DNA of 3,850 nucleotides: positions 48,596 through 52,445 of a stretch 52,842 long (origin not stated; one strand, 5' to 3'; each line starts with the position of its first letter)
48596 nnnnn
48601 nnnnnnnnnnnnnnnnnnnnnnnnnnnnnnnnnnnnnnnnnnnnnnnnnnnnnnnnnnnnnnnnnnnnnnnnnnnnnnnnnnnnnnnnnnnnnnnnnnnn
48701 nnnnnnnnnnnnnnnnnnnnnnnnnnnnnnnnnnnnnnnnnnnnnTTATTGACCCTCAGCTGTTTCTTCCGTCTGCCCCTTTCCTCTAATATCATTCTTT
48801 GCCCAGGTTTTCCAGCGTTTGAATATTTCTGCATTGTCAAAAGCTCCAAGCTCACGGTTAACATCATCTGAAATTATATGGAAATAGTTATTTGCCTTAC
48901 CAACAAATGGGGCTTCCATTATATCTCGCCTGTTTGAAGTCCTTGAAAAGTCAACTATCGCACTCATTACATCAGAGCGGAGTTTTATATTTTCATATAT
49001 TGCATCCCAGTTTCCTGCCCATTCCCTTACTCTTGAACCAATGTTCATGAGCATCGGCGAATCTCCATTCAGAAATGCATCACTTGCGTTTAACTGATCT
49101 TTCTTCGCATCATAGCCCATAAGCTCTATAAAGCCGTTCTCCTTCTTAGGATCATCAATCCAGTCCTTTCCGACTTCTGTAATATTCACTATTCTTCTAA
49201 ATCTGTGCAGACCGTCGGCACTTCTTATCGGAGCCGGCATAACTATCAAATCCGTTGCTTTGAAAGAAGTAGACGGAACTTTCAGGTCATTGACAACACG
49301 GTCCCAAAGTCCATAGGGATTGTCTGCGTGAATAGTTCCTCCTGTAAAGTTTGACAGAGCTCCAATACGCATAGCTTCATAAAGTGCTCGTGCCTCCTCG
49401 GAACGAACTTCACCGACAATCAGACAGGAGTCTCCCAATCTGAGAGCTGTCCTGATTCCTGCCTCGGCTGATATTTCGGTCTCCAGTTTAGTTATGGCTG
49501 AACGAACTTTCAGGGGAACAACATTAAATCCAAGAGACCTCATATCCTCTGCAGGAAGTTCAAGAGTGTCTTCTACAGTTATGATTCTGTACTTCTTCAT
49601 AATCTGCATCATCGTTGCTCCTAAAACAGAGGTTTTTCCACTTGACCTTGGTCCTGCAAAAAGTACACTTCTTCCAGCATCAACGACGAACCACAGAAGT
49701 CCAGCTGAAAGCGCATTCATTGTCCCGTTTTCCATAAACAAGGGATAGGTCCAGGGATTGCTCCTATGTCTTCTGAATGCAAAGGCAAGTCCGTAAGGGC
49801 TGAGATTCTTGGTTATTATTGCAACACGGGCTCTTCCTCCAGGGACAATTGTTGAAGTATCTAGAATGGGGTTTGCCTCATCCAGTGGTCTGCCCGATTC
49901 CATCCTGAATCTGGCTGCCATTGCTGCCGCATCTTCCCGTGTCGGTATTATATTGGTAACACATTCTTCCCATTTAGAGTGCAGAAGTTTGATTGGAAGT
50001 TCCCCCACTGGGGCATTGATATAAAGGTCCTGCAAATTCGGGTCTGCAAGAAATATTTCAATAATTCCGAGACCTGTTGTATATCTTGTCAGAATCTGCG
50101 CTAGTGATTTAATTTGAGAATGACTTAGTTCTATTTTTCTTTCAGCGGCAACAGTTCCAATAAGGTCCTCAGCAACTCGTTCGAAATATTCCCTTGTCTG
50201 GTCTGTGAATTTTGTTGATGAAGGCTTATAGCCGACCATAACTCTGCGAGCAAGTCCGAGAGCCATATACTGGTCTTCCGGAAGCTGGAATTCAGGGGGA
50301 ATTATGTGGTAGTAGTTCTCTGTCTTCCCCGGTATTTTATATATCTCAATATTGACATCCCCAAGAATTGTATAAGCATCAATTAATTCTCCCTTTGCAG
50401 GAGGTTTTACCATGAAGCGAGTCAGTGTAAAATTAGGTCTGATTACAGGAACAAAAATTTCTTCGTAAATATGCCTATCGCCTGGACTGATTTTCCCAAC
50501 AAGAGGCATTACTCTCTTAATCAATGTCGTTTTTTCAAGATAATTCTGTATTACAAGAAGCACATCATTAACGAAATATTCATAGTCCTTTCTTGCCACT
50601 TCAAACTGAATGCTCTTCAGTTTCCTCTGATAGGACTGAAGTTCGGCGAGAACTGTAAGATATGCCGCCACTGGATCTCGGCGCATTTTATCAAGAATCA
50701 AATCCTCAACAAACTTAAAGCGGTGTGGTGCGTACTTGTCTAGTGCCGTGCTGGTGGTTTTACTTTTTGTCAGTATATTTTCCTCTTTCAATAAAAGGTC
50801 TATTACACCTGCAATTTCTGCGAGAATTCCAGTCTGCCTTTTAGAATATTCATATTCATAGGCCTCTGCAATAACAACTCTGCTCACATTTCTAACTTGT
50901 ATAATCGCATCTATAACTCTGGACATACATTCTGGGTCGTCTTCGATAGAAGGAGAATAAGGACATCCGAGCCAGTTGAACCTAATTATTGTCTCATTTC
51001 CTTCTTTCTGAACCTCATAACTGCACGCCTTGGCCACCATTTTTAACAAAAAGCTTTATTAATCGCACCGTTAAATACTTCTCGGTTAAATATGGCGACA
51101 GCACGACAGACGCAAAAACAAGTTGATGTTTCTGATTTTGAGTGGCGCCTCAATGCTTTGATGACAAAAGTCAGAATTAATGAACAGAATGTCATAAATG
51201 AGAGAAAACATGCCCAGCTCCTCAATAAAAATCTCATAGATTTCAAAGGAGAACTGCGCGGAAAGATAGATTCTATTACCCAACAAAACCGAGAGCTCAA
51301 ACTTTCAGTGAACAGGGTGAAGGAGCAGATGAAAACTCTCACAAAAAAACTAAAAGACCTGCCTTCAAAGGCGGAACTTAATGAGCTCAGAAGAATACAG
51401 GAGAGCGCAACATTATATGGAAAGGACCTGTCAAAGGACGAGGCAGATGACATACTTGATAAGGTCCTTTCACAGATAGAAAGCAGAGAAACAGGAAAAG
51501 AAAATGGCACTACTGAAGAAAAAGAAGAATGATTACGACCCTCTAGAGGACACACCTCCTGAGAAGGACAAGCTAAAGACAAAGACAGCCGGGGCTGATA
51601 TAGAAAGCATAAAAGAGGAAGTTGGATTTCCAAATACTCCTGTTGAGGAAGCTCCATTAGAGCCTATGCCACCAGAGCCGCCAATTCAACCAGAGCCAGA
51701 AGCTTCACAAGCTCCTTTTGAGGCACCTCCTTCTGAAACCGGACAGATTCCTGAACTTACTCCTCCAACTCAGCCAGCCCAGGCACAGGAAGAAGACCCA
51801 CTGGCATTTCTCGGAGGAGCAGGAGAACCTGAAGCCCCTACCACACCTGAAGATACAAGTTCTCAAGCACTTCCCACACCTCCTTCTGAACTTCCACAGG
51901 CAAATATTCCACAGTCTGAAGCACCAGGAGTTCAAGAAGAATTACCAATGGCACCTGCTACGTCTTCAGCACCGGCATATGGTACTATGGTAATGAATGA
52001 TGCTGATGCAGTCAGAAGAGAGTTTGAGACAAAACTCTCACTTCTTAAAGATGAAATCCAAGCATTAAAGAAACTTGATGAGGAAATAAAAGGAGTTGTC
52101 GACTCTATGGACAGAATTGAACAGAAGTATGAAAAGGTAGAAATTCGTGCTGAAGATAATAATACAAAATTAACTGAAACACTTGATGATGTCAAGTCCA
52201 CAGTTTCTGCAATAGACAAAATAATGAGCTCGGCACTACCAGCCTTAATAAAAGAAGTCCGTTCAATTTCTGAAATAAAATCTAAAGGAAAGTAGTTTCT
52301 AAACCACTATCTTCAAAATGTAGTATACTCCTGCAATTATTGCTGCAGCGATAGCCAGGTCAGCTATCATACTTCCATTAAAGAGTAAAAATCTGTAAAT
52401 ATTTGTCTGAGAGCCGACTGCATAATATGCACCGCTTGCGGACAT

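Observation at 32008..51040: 19-kb type IV pilus locus with 15 class III signal-peptide genes: a modular adhesin pilus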

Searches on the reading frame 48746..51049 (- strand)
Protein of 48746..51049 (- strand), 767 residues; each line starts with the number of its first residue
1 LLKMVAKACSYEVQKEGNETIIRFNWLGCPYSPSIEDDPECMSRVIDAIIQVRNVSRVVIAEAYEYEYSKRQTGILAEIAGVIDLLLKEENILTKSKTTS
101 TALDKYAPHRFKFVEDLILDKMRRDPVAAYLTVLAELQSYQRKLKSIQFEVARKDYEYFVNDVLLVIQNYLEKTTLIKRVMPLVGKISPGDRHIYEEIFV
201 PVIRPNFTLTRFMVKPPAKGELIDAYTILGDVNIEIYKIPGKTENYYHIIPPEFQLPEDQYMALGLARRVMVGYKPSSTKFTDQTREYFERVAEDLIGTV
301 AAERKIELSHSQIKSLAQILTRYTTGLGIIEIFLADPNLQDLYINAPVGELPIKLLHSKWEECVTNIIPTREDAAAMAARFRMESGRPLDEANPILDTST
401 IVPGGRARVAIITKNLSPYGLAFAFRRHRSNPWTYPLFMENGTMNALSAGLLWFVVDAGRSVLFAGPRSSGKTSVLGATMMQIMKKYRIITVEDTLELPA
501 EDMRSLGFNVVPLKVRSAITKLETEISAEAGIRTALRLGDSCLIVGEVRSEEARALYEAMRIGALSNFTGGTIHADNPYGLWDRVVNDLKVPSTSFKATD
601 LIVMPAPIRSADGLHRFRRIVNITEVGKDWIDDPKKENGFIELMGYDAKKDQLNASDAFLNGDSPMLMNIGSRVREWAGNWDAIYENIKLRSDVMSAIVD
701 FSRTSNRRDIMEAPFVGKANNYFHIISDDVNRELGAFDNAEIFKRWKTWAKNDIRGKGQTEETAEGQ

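Call 4: search_protein_families(library=pfam, proteins=[window:48746-51049:-], max_evalue=0.01)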
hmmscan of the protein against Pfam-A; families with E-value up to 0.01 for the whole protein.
window:48746-51049:- (767 aa): 1 family
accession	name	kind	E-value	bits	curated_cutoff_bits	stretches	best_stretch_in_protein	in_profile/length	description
PF00437.27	T2SSE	-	3.3e-13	49.5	24.9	1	438-585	121-255/370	Type II/IV secretion system protein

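Call 13: search_protein_families(library=ncbifam, proteins=[window:48746-51049:-], max_evalue=0.01)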
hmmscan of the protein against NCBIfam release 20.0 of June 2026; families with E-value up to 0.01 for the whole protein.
window:48746-51049:- (767 aa): 13 families
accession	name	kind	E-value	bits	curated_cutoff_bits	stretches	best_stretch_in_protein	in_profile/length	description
NF058587.1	archaellum_moto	equivalog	3.2e-37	128.5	550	1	226-700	34-501/527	archaellum flagellar ATPase motor FlaI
TIGR03819.1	heli_sec_ATPase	hypoth_equivalog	8.2e-31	107.4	373.15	1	296-580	21-292/340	TadA family conjugal transfer-associated ATPase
NF053672.1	bindosome_BasE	exception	7.7e-21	74.4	1000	1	221-652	39-447/512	bindosome assembly system ATPase subunit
TIGR02788.1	VirB11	equivalog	6.9e-19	68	249.95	1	455-587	140-264/308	P-type DNA transfer ATPase VirB11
TIGR02782.1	TrbB_P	equivalog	1.6e-15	57.2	304.55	1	332-587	16-254/303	P-type conjugative transfer ATPase TrbB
NF010469.0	PRK13894.1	subfamily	2.3e-12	46.9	508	1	309-584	7-263/320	conjugal transfer ATPase TrbB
NF041000.1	ATPase_ComGA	equivalog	5.9e-11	41.9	300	1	462-598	131-254/267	competence type IV pilus ATPase ComGA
NF010475.0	PRK13900.1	equivalog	4.6e-09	35.8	389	1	456-579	157-273/333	type IV secretion system ATPase VirB11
NF010425.0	PRK13851.1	equivalog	6.1e-09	35.2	461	1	452-633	155-328/344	type IV secretion system protein VirB11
TIGR01420.1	pilT_fam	subfamily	2.7e-05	23.6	319.1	1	462-587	125-241/343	PilT/PilU family type 4a pilus ATPase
NF010407.0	PRK13833.1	subfamily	0.00016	21.2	499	1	420-577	105-251/323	conjugal transfer protein TrbB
TIGR02533.1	type_II_gspE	equivalog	0.0003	19.6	630.25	1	462-554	246-327/486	type II secretion system ATPase GspE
NF053534.1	T4PilAsmATPsTfpB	equivalog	0.00042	18.9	850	1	462-555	339-421/584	type IV pilus assembly ATPase TfpB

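Call 30: search_solved_structures(query=window:48746-51049:-, max_evalue=0.00001)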
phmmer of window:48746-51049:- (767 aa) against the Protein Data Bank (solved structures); distinct sequences matched with E-value up to 0.00001: 8.
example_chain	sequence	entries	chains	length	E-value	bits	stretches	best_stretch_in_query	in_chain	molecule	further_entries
2oap_1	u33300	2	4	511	1.8e-29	105.9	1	305-651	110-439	Type II secretion system protein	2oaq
4ii7_A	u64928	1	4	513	3.6e-17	65.3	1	327-700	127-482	FlaI ATPase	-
4ihq_A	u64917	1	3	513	2.4e-16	62.5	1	327-700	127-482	FlaI ATPase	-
8rkd_E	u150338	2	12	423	4.2e-16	61.7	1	294-626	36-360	Pilus assembly ATPase CpaF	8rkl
8rjf_A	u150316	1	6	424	4.3e-16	61.7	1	294-626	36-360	Pilus assembly ATPase CpaF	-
9e24_A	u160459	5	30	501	7.1e-16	60.9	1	294-626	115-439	CpaF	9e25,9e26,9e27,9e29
6bge_A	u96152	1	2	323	7.6e-07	31.1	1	392-587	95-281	VirB11-like protein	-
1g6o_A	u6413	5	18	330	8.1e-07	31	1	392-587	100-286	CAG-ALPHA | virB11 homolog | Cag-alfa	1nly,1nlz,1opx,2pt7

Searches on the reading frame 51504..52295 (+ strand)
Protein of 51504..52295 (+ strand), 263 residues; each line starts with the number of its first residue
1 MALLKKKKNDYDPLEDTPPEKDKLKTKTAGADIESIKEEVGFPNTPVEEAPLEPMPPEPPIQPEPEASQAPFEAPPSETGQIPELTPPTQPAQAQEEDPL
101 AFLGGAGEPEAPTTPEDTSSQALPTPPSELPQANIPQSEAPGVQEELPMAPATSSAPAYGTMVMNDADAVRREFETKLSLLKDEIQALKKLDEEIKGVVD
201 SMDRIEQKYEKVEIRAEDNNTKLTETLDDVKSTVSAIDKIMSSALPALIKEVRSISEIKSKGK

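Call 5: search_protein_families(library=pfam, proteins=[window:51504-52295:+], max_evalue=0.1)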
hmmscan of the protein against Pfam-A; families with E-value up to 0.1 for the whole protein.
window:51504-52295:+ (263 aa): 12 families
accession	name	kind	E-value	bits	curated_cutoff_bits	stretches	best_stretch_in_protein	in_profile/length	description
PF00038.26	Filament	-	0.0026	17.9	40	1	164-233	112-178/313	Intermediate filament protein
PF23921.1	DUF7260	-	0.0027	17.6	27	1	150-233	104-185/242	Domain of unknown function (DUF7260)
PF06103.16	DUF948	-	0.0065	17.1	37.2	1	185-244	18-77/89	Bacterial protein of unknown function (DUF948)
PF09763.15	Sec3_CC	-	0.0071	16.6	27.1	1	186-235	49-97/133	Exocyst complex component Sec3, coiled-coil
PF07902.16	Gp58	-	0.0072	15.1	34.5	1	169-249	242-326/594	gp58-like protein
PF04108.17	ATG17_like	-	0.018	15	43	1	162-259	184-277/355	Autophagy protein ATG17-like domain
PF14932.11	HAUS-augmin3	-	0.023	14.6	29.4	1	169-257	73-161/260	HAUS augmin-like complex subunit 3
PF08651.15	DASH_Duo1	-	0.025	14.8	25.4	0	181-221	2-42/74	DASH complex subunit Duo1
PF05531.17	NPV_P10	-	0.038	14.9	29.8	1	186-246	11-71/75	Nucleopolyhedrovirus P10 protein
PF18052.6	Rx_N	-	0.059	13.9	27.7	1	178-241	10-72/93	Rx N-terminal domain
PF15188.11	CCDC-167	-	0.062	14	27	1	186-239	4-56/84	Coiled-coil domain-containing protein 167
PF06419.17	COG6_N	-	0.075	13.6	27.4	0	182-235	22-82/114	Conserved oligomeric complex COG6, N-terminal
